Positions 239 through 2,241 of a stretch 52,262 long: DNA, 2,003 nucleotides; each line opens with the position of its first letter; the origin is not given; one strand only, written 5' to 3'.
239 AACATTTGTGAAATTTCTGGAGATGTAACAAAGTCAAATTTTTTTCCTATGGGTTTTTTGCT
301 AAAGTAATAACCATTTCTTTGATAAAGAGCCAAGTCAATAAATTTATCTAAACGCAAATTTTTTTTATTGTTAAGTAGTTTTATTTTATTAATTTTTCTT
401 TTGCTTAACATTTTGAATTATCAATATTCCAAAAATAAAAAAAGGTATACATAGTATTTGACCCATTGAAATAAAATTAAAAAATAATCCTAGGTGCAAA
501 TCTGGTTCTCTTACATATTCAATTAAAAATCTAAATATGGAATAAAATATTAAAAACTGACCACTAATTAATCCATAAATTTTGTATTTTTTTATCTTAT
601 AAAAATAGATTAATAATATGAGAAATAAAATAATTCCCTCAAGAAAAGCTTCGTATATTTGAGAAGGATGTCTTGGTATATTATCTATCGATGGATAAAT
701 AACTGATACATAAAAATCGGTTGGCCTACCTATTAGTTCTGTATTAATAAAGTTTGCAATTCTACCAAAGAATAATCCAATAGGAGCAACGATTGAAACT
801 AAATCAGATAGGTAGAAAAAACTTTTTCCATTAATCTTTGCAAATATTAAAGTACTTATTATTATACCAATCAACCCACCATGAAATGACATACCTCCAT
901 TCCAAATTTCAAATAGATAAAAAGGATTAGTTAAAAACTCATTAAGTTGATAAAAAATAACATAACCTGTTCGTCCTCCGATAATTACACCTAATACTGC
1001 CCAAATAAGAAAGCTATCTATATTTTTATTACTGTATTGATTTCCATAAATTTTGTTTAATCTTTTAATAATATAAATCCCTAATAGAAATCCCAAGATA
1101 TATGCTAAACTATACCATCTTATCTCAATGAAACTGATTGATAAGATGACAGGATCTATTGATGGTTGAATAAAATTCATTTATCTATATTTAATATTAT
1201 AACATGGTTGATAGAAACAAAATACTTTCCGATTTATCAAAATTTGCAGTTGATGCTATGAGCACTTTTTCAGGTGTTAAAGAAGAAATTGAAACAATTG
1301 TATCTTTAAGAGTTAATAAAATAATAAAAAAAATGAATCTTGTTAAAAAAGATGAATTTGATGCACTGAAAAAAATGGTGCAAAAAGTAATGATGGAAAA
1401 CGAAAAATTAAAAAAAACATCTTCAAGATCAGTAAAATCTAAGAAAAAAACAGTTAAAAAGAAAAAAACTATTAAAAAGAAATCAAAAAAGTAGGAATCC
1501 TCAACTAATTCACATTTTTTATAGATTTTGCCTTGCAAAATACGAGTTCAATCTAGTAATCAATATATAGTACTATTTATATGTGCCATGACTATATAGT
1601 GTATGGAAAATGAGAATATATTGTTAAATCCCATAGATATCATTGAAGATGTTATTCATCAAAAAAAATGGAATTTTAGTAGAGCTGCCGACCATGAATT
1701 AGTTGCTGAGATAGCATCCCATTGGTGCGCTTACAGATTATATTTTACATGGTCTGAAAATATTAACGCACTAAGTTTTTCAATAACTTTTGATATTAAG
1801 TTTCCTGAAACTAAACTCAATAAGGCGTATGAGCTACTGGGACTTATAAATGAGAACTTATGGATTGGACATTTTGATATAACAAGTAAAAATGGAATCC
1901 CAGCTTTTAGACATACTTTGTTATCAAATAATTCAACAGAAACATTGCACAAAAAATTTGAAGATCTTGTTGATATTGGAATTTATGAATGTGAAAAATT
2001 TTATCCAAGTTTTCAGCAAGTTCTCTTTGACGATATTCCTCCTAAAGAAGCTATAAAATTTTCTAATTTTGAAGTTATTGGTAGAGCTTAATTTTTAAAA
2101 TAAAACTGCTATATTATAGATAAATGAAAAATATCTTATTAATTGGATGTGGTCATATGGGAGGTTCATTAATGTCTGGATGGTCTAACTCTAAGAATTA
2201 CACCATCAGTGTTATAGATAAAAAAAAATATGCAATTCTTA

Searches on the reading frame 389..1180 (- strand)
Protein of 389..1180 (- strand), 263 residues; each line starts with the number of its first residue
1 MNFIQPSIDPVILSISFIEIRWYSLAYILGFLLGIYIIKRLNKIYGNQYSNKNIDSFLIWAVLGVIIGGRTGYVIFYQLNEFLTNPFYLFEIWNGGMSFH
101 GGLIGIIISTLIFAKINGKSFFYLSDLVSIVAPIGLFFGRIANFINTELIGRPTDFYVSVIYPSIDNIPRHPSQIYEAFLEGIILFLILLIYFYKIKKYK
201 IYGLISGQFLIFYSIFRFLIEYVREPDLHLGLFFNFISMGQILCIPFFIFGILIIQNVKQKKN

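Call 58: search_protein_families(library=pfam, proteins=[window:389-1180:-], max_evalue=0.0001)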
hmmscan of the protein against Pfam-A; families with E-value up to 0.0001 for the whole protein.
window:389-1180:- (263 aa): 1 family
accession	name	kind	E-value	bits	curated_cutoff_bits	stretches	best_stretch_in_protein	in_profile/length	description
PF01790.23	LGT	-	9e-71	238.4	24.9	1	10-255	1-238/240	Prolipoprotein diacylglyceryl transferase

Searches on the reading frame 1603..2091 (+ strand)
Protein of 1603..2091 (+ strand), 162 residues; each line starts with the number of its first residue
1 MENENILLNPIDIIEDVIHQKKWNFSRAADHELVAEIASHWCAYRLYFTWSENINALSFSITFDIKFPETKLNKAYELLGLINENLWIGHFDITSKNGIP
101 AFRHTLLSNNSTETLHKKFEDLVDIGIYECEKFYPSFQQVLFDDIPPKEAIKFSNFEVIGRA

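Call 58: search_protein_families(library=pfam, proteins=[window:1603-2091:+], max_evalue=0.0001)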
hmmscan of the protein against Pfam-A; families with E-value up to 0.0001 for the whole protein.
window:1603-2091:+ (162 aa): 1 family
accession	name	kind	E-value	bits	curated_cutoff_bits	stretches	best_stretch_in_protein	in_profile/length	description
PF10722.14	YbjN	-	1.3e-25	90.5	22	1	10-138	1-125/126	Putative bacterial sensory transduction regulator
